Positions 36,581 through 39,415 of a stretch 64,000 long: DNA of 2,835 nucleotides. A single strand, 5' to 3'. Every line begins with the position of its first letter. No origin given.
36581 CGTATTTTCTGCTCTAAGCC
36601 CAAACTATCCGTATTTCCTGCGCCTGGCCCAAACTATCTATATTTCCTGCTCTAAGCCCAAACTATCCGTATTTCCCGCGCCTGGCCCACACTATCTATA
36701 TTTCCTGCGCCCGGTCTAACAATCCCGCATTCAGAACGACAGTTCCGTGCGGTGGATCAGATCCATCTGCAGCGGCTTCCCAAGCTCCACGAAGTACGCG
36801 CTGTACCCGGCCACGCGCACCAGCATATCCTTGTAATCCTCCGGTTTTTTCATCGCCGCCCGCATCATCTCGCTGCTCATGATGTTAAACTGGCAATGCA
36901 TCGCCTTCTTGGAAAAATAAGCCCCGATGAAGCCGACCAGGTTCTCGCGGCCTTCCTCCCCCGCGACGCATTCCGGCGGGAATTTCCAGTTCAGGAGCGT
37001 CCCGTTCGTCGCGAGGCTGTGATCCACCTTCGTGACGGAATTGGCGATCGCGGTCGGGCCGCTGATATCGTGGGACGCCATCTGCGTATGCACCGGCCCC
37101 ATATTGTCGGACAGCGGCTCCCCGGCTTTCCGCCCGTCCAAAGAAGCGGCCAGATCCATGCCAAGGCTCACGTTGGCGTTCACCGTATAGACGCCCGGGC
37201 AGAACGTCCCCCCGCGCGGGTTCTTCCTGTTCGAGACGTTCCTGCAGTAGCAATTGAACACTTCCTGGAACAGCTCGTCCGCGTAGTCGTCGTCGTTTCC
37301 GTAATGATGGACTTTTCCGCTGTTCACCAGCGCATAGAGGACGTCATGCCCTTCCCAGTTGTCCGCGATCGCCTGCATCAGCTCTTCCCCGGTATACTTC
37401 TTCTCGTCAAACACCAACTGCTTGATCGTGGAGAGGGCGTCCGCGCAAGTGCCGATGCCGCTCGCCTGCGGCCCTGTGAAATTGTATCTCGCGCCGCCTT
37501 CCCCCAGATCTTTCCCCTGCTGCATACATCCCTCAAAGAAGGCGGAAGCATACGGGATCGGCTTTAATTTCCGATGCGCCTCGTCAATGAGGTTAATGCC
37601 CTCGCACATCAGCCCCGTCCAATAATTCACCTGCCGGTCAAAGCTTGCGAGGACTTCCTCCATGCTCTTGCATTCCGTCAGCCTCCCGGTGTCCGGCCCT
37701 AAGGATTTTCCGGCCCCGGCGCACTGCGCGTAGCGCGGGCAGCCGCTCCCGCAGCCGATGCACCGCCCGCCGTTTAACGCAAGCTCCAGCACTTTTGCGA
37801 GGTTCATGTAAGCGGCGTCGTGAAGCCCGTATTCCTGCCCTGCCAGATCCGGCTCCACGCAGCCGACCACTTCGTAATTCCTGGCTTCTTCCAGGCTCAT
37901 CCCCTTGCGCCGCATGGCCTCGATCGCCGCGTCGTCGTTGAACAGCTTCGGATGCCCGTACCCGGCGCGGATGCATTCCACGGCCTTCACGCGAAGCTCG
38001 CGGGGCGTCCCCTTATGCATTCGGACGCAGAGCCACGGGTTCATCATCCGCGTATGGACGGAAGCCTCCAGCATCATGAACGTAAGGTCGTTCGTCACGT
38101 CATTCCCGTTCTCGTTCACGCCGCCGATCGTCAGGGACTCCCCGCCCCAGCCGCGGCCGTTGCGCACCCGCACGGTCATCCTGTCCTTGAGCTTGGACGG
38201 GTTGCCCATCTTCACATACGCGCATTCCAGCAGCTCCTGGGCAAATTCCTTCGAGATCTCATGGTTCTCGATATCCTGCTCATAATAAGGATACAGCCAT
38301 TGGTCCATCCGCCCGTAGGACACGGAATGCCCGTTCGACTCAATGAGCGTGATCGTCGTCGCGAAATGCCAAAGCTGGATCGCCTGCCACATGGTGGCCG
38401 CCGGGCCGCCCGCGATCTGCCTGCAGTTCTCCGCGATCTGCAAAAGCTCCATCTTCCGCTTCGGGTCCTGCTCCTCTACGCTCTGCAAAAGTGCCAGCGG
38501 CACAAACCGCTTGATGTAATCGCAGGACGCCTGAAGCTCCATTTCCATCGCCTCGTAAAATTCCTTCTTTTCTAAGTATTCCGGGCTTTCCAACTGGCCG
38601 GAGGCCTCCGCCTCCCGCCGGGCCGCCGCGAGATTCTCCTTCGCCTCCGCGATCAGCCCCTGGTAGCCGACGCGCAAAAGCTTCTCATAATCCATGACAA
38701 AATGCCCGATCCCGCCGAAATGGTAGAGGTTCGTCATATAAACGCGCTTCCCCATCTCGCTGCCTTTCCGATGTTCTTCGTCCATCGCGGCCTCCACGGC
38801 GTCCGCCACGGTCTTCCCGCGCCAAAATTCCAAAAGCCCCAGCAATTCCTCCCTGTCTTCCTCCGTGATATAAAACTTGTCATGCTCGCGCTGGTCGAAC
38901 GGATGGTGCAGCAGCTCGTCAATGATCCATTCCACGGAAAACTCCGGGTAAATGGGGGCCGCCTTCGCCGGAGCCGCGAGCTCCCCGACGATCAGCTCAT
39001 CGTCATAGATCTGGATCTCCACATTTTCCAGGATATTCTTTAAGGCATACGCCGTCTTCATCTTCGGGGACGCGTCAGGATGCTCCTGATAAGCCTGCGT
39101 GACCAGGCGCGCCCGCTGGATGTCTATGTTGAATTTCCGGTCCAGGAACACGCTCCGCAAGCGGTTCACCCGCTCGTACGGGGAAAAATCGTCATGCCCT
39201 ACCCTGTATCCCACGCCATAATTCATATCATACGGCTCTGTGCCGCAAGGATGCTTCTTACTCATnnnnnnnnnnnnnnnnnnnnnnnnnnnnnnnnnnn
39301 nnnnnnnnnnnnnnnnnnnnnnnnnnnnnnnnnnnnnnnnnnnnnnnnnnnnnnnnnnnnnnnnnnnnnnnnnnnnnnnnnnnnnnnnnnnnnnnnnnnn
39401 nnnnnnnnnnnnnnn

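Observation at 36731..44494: Diol-dehydratase-like glycyl-radical enzyme with an Arg-rich active-site loop, divergent from a sulfonate-type ABC importer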

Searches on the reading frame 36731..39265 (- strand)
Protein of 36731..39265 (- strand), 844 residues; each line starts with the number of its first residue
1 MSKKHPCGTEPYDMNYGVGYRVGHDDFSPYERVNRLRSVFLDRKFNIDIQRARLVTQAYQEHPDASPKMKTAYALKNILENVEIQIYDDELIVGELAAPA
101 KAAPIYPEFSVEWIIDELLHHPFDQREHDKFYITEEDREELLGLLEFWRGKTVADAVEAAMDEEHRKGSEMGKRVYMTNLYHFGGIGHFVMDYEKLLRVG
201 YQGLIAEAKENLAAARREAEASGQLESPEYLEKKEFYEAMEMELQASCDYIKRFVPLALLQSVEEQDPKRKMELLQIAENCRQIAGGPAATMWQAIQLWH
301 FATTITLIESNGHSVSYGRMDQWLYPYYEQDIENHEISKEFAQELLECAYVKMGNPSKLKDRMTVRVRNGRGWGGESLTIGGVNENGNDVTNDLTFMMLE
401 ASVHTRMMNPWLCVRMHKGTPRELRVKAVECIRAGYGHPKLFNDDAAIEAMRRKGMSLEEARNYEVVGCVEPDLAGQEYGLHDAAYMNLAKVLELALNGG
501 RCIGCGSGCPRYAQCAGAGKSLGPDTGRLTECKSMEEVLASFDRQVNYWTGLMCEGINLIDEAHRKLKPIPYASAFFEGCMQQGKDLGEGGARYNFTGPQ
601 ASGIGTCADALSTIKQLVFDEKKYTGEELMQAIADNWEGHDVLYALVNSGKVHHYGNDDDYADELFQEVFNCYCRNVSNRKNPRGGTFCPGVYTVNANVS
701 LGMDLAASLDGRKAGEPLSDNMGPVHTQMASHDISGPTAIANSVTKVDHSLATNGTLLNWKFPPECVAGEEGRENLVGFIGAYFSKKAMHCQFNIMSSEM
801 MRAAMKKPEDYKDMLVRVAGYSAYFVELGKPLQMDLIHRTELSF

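Call 6: search_protein_families(library=pfam, proteins=[window:36731-39265:-])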
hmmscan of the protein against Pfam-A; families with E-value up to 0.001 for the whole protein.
window:36731-39265:- (844 aa): 2 families
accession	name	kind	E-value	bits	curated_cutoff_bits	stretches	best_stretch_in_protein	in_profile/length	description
PF02901.20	PFL-like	-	3.8e-199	663.9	24.3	1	31-702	3-647/647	Pyruvate formate lyase-like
PF01228.26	Gly_radical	-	2.2e-28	99.3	22.2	1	727-826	6-106/106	Glycine radical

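Call 7: search_solved_structures(query=window:36731-39265:-, max_evalue=1e-10)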
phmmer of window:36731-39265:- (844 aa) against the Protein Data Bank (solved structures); distinct sequences matched with E-value up to 1e-10: 35.
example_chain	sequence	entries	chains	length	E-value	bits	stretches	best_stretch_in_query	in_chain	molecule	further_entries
1r8w_A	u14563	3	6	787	7.6e-189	632.9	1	29-841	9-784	glycerol dehydratase | B12-independent glycerol dehydratase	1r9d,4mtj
9rco_A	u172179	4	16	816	4e-178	597.4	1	28-844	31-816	Glycyl radical protein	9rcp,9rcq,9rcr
5i2a_A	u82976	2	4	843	3.5e-162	544.7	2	30-637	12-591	Diol-dehydratase | Diol dehydratase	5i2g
8yjo_A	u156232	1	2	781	3.3e-146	491.8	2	536-841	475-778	Probable dehydratase PflD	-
8id0_A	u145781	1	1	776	1.9e-134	452.9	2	536-841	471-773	formate C-acetyltransferase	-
6vxc_A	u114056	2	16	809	3e-131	442.3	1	20-844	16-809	Trans-4-hydroxy-L-proline dehydratase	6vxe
2f3o_A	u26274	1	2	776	3.4e-124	419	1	42-840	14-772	pyruvate formate-lyase 2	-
6xs4_A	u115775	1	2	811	1.4e-119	403.7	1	47-842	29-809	Formate C-acetyltransferase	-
6vue_A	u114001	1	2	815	3.8e-119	402.3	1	28-842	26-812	Choline trimethylamine-lyase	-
5faw_A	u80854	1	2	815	3.8e-119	402.3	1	28-842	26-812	Choline trimethylamine-lyase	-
9ht9_A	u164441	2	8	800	4.1e-119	402.2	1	28-842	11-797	Choline trimethylamine-lyase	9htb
5fau_A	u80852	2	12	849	5.1e-119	401.9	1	28-842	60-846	Choline trimethylamine-lyase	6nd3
9r0v_A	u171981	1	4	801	5.7e-119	401.7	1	29-842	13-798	Choline trimethylamine-lyase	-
5fay_A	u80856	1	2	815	7.8e-119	401.2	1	28-842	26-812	Choline trimethylamine-lyase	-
5fav_A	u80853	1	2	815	1e-118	400.9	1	28-842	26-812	Choline trimethylamine-lyase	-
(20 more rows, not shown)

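Call 8: search_solved_structures(query=window:36731-39265:-, max_evalue=1e-150, show_alignments=3)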
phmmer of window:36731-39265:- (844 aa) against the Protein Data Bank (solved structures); distinct sequences matched with E-value up to 1e-150: 3.
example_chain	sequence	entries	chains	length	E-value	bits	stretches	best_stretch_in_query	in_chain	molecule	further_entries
1r8w_A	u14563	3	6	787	7.6e-189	632.9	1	29-841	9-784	glycerol dehydratase | B12-independent glycerol dehydratase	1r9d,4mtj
9rco_A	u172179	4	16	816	4e-178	597.4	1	28-844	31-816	Glycyl radical protein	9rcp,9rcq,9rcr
5i2a_A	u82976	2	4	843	3.5e-162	544.7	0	30-637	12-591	Diol-dehydratase | Diol dehydratase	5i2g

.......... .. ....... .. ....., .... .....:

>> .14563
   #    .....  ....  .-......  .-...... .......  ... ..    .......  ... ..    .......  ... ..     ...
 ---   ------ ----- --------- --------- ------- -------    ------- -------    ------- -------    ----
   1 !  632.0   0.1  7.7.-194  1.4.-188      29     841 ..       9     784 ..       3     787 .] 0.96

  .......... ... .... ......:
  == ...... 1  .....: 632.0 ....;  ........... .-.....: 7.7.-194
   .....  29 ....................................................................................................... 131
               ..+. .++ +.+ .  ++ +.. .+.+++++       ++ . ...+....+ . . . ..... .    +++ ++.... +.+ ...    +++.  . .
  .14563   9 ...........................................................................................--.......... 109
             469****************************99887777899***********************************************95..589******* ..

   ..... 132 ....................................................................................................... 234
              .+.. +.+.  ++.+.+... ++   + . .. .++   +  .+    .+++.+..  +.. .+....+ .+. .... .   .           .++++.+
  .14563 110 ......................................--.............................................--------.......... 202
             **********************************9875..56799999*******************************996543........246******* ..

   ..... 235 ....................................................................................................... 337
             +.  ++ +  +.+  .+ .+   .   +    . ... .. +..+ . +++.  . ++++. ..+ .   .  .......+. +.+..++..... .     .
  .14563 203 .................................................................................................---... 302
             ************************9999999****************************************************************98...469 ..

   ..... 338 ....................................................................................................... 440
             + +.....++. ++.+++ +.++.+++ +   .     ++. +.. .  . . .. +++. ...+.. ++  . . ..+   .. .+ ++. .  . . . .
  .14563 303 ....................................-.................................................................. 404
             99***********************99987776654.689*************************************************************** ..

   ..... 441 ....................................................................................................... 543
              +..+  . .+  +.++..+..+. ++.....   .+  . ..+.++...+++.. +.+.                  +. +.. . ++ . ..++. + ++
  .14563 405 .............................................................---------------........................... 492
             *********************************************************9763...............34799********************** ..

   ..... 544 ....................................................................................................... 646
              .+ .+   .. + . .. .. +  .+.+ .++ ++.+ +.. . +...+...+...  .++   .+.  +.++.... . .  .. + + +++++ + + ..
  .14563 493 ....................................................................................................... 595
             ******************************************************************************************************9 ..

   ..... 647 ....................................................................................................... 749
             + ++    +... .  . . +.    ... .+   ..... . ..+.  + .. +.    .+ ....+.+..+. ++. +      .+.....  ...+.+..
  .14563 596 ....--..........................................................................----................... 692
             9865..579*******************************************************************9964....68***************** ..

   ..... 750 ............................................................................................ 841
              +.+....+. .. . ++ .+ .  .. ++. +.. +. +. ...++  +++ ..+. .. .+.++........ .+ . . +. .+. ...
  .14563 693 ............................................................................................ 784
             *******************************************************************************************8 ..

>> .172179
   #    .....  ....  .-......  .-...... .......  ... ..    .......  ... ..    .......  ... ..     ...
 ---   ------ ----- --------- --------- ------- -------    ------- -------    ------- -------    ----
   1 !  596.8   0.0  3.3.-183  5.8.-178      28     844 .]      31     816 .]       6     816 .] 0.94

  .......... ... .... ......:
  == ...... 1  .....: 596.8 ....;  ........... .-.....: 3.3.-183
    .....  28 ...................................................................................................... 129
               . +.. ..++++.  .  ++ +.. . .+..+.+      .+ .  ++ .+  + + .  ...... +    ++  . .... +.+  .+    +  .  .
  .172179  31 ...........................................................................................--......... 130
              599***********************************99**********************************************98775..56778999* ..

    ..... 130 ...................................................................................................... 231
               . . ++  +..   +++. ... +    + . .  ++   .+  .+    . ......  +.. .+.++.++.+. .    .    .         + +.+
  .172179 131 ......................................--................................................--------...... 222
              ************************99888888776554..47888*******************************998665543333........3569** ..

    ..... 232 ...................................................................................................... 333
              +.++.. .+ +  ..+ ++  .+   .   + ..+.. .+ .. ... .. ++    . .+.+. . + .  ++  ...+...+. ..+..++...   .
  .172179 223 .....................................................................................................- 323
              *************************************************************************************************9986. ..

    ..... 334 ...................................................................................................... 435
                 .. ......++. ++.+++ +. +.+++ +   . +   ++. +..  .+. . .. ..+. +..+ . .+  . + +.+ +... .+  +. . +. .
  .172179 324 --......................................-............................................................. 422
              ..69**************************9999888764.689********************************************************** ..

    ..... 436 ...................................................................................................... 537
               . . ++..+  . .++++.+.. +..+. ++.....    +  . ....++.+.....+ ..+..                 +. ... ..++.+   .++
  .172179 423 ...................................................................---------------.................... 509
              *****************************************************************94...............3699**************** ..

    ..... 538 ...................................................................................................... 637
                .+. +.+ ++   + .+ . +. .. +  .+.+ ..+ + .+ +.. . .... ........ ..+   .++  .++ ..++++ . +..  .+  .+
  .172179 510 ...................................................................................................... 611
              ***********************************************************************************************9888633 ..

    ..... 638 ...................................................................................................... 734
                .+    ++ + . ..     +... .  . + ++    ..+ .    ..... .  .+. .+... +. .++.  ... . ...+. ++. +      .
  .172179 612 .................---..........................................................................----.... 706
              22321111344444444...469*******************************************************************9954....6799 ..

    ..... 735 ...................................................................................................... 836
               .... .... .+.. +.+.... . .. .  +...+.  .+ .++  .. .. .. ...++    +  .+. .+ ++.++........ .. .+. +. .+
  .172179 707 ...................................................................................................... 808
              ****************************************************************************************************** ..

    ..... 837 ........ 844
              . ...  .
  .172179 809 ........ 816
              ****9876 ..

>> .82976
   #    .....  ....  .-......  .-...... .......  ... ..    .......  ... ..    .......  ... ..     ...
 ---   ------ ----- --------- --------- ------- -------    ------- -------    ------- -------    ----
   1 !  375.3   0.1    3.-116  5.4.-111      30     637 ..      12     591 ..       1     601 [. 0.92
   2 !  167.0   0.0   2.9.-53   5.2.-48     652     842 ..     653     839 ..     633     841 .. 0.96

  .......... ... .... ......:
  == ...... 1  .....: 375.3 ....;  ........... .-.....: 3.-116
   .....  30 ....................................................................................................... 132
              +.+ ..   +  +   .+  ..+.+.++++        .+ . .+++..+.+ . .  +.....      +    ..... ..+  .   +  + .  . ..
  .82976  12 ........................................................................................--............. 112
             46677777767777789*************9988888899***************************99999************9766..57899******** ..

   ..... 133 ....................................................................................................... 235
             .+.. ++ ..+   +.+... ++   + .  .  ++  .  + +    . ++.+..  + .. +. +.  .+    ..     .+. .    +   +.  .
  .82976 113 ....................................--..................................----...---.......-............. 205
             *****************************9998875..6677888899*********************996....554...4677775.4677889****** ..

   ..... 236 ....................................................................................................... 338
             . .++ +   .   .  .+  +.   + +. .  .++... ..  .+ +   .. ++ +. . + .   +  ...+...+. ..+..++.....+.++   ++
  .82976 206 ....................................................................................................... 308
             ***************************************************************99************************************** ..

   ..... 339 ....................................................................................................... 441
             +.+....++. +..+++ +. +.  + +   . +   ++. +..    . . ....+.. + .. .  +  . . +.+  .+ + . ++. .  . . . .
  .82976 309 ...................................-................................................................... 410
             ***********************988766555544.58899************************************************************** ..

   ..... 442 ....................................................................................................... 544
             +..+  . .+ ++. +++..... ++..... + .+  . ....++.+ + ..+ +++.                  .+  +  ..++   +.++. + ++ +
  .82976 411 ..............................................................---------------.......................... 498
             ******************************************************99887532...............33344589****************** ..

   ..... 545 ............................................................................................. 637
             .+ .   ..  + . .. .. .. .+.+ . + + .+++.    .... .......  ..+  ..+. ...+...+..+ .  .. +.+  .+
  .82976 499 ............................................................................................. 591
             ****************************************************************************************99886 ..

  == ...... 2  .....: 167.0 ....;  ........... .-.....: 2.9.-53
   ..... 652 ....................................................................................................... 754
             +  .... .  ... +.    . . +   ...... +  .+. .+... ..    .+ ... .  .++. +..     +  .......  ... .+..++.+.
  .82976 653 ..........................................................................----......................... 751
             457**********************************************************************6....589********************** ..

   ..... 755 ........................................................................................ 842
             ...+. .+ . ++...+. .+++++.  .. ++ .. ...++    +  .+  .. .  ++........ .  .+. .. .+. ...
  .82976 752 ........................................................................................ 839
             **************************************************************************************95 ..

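Call 10: find_homologous_proteins(query=window:36731-39265:-, max_evalue=1e-100)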
Query window:36731-39265:- (844 aa): 1008 proteins with E <= 1e-100 among 8000 candidates; the best 120 are listed.
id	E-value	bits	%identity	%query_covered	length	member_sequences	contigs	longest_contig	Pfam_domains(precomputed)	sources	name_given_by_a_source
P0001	0.0e+0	1987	100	100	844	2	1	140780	PF02901.21,PF01228.27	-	-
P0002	0.0e+0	1726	85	100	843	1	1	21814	PF02901.21,PF01228.27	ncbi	-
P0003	0.0e+0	1602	79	100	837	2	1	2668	PF02901.21,PF01228.27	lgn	-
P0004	0.0e+0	1599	79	100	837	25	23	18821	PF02901.21,PF01228.27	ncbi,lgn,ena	-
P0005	0.0e+0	1587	79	100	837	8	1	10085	PF02901.21,PF01228.27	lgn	-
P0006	0.0e+0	1579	78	100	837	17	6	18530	PF02901.21,PF01228.27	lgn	-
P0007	0.0e+0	1578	79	100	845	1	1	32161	PF02901.21,PF01228.27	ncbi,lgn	-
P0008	0.0e+0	1574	78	100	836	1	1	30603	PF02901.21,PF01228.27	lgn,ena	-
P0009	0.0e+0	1571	77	100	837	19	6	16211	PF02901.21,PF01228.27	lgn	-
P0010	0.0e+0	1570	77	100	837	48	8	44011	PF02901.21,PF01228.27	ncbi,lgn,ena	-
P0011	0.0e+0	1558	76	100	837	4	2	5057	PF02901.21,PF01228.27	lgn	-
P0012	0.0e+0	1556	76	100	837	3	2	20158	PF02901.21,PF01228.27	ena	-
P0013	0.0e+0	1555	77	99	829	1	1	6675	PF02901.21,PF01228.27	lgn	-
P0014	0.0e+0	1549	77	99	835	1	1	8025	PF02901.21,PF01228.27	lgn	-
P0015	0.0e+0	1540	76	100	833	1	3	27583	PF02901.21,PF01228.27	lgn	-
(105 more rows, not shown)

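Call 11: search_protein_families(library=ncbifam, proteins=[window:36731-39265:-], max_evalue=0.00001)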
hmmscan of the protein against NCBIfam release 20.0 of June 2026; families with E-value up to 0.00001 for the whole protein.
window:36731-39265:- (844 aa): 12 families
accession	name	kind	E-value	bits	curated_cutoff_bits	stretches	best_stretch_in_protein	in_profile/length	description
NF048009.1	SfplDhtHpfGKleb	equivalog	0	1491.8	1000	1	6-844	1-824/824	(2S)-3-sulfopropanediol dehydratase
TIGR01774.1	PFL2-3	subfamily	3.8e-207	690.2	678.2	1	31-842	4-784/786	formate C-acetyltransferase/glycerol dehydratase family glycyl radical enzyme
NF007437.0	PRK09983.1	equivalog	1.6e-173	578.8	1109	2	31-498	3-448/765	formate C-acetyltransferase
NF043068.1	glycl_HYPD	equivalog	2.7e-169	564.8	1100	1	31-844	2-784/784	trans-4-hydroxy-L-proline dehydratase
NF048011.1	SfplDhtHpsGDes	equivalog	9.1e-147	490.6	1000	1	29-841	22-818/821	(2S)-3-sulfopropanediol dehydratase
TIGR04394.1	choline_CutC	equivalog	5.1e-144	481.7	1050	1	31-842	3-786/789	choline trimethylamine-lyase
NF033718.1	indole_decarb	equivalog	4.2e-115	385.8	1100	2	131-842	155-866/868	indoleacetate decarboxylase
NF033715.1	glycyl_HPDL_Lrg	equivalog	1.1e-96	324.6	1150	2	130-637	166-678/901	4-hydroxyphenylacetate decarboxylase large subunit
TIGR01255.1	pyr_form_ly_1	equivalog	4.2e-33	114.8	994.2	1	286-840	230-739/744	formate C-acetyltransferase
NF038360.1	rad_fix_GrcA3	exception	1.5e-11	44.2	158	1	773-840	6-73/78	autonomous glycyl radical cofactor GrcA3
NF008341.1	PRK11127.1-1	equivalog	3.3e-10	39.8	145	1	789-840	24-75/80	autonomous glycyl radical cofactor GrcA2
TIGR04365.1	spare_glycyl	equivalog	9.1e-07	29.2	170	1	789-840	70-121/126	autonomous glycyl radical cofactor GrcA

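Call 21: find_encoding_contigs(protein=P0001, flank=10000, max_places=3)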
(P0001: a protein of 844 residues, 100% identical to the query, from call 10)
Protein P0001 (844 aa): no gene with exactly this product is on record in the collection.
